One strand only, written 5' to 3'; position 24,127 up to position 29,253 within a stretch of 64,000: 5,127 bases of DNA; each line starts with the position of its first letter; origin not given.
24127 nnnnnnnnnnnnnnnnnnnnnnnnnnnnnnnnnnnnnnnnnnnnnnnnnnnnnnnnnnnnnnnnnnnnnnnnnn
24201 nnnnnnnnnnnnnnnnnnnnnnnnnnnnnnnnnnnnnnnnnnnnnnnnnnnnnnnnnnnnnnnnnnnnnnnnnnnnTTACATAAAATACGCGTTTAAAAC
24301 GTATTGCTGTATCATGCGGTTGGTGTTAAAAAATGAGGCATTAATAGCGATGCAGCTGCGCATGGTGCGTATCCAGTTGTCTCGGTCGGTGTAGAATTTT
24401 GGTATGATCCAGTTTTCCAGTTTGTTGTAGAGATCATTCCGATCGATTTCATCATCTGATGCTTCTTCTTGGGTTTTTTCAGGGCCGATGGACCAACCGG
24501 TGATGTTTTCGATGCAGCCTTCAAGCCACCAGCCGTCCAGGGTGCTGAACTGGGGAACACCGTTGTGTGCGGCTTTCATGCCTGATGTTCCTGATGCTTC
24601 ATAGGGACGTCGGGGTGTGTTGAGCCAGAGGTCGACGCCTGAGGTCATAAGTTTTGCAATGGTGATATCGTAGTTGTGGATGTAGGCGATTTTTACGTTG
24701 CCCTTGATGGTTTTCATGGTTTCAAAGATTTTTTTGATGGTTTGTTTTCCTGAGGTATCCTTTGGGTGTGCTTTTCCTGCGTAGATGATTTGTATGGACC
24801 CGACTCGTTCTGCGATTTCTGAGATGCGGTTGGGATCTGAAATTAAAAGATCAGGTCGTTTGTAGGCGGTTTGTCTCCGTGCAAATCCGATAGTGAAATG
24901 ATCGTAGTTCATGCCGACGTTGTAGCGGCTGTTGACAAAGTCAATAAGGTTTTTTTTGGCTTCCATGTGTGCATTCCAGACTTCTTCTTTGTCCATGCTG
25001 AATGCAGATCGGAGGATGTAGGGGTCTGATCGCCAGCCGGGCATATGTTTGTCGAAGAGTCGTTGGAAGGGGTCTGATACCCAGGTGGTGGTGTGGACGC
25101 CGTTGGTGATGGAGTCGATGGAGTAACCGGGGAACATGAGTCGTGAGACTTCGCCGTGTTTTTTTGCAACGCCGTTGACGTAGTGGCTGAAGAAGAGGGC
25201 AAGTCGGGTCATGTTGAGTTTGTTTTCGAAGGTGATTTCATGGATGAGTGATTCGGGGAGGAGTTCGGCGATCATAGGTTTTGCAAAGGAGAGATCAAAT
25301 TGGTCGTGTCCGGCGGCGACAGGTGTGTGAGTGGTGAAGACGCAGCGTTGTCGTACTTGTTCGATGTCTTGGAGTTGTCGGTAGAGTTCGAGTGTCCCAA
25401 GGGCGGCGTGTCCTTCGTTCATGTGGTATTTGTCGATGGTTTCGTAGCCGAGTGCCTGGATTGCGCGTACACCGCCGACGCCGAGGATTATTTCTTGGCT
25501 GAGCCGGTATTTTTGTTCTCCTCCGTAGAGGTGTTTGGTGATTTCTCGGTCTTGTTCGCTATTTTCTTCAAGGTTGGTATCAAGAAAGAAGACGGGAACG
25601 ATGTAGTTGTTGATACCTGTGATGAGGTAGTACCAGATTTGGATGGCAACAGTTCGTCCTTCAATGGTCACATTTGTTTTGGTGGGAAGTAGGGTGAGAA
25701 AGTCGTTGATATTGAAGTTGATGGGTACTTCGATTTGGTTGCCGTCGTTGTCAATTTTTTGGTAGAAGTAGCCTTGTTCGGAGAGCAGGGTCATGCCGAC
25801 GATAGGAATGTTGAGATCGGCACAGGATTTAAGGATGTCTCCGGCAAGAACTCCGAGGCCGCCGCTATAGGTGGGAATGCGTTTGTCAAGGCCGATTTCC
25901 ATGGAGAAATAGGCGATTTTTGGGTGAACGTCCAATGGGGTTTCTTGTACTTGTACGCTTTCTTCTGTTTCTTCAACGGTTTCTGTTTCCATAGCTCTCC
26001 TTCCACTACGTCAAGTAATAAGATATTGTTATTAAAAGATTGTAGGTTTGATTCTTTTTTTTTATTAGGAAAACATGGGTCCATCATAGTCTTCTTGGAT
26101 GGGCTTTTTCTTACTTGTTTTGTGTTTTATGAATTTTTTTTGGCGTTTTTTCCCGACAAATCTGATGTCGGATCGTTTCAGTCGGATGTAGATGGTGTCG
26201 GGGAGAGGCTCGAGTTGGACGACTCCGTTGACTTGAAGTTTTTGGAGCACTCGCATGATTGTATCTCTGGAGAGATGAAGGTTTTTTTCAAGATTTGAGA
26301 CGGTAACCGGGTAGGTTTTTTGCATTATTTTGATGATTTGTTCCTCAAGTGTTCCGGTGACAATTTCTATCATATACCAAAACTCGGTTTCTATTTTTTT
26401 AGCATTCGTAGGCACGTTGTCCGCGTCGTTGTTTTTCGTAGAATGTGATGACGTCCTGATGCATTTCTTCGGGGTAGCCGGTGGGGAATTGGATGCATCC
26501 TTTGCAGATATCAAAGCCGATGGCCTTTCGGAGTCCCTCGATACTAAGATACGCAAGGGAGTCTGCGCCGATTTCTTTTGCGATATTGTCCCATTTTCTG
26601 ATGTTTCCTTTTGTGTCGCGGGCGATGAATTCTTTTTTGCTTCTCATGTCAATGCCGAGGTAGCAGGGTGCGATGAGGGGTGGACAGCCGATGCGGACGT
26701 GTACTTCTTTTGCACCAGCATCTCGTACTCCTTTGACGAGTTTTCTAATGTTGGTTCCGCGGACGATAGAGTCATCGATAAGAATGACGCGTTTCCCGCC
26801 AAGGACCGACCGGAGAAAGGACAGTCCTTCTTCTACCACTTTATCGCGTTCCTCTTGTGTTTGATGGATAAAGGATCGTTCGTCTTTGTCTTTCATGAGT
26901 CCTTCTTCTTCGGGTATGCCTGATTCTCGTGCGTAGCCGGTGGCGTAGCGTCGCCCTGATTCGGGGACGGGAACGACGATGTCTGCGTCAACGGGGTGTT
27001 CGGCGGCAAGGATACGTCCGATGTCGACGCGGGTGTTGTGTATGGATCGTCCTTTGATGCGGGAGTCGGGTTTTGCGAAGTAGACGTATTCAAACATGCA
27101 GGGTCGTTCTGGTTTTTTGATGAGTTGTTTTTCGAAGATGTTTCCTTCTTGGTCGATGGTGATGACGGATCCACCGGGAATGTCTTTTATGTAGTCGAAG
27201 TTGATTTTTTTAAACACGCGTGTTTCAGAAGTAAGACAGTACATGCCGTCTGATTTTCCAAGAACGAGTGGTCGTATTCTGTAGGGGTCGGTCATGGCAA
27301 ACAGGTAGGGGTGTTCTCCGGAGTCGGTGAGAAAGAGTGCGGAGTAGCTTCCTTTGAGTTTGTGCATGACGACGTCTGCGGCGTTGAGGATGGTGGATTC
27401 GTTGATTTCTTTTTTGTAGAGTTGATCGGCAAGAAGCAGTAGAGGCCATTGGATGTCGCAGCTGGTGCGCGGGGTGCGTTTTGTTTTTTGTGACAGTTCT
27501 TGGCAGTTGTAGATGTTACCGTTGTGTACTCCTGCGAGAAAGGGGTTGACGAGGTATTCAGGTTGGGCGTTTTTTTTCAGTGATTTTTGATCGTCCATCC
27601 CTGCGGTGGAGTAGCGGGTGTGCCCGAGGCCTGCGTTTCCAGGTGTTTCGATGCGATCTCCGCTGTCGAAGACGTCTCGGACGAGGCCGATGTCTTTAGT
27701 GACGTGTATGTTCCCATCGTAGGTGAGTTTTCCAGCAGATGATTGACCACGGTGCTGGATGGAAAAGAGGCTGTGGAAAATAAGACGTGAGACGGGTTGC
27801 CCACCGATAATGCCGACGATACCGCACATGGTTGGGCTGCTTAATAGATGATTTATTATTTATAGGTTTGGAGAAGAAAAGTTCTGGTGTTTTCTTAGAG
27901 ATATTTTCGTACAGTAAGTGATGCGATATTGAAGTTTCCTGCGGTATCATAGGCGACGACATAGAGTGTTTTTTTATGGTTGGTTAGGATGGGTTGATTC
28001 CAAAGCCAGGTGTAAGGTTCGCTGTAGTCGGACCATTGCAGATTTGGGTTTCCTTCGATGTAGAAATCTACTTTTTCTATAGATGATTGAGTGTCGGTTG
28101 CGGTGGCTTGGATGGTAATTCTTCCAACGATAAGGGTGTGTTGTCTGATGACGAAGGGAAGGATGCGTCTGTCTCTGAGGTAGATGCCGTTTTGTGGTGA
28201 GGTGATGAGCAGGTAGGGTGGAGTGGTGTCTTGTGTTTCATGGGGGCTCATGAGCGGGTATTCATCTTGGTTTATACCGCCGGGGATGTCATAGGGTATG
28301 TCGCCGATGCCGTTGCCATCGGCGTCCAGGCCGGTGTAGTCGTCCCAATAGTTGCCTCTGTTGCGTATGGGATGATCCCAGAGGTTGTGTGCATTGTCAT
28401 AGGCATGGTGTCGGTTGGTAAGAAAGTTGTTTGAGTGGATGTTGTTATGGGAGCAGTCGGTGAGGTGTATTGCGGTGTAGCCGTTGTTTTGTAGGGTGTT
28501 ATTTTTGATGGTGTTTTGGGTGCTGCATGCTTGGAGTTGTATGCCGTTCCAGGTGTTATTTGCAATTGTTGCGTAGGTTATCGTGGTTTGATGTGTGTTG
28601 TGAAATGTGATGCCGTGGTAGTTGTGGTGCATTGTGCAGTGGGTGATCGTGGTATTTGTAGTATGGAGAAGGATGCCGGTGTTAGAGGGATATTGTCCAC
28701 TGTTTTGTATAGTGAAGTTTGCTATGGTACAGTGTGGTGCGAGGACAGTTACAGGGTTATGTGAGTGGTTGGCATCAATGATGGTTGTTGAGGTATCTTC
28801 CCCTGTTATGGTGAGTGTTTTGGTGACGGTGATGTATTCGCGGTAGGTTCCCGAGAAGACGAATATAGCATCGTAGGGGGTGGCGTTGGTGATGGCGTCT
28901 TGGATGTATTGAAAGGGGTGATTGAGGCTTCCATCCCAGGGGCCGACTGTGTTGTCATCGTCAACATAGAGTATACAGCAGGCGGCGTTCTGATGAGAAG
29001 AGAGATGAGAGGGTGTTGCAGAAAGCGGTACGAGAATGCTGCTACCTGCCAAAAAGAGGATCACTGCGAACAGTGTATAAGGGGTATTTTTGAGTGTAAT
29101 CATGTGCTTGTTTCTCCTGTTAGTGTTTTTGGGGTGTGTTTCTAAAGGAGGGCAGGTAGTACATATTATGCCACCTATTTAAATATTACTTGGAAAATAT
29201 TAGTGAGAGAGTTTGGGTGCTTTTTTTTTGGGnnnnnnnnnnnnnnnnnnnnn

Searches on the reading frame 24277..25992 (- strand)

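Call 57: search_protein_families(library=pfam, proteins=[window:24277-25992:-], max_evalue=0.0001)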
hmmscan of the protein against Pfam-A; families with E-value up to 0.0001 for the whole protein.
window:24277-25992:- (571 aa): 1 family
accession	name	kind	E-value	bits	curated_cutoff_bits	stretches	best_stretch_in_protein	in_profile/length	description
PF00343.26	Phosphorylase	-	6.2e-31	107.8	27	2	254-488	319-580/713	Carbohydrate phosphorylase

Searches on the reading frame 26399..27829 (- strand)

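Call 57: search_protein_families(library=pfam, proteins=[window:26399-27829:-], max_evalue=0.0001)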
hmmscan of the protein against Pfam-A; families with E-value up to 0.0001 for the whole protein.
window:26399-27829:- (476 aa): 2 families
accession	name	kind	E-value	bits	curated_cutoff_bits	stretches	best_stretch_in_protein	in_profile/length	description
PF13537.11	GATase_7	-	2.4e-07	31.2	25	1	85-206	10-121/123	Glutamine amidotransferase domain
PF13522.11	GATase_6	-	4.3e-07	30.5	27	1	60-202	6-130/130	Glutamine amidotransferase domain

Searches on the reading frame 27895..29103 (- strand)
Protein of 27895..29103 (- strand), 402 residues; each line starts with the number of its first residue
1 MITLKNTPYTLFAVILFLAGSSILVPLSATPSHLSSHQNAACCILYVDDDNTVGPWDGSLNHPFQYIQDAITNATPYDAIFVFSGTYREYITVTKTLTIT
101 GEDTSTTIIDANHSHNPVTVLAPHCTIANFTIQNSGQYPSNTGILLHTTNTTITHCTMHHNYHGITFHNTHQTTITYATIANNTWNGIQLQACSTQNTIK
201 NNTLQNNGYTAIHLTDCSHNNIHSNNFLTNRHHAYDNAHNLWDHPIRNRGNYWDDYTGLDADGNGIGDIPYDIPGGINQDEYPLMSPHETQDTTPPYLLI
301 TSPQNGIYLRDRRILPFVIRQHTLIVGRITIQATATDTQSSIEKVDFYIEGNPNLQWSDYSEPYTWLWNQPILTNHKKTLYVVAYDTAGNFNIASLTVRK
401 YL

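Call 18: search_protein_families(library=pfam, proteins=[window:27895-29103:-], max_evalue=0.001)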
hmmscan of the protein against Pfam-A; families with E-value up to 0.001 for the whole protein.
window:27895-29103:- (402 aa): 4 families
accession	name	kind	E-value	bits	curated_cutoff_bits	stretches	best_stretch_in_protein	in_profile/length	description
PF05048.19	NosD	-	1.2e-17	64.5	23.6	1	113-258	70-212/212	Periplasmic copper-binding protein (NosD)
PF13229.12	Beta_helix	-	2.3e-14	53.8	25.9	1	109-231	14-138/158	Right handed beta helix region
PF17957.7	Big_7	-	6.7e-11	43.1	24.1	1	327-382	18-70/70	Bacterial Ig domain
PF07602.17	DUF1565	-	2.6e-08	33.9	20.3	1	110-254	92-251/257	Protein of unknown function (DUF1565)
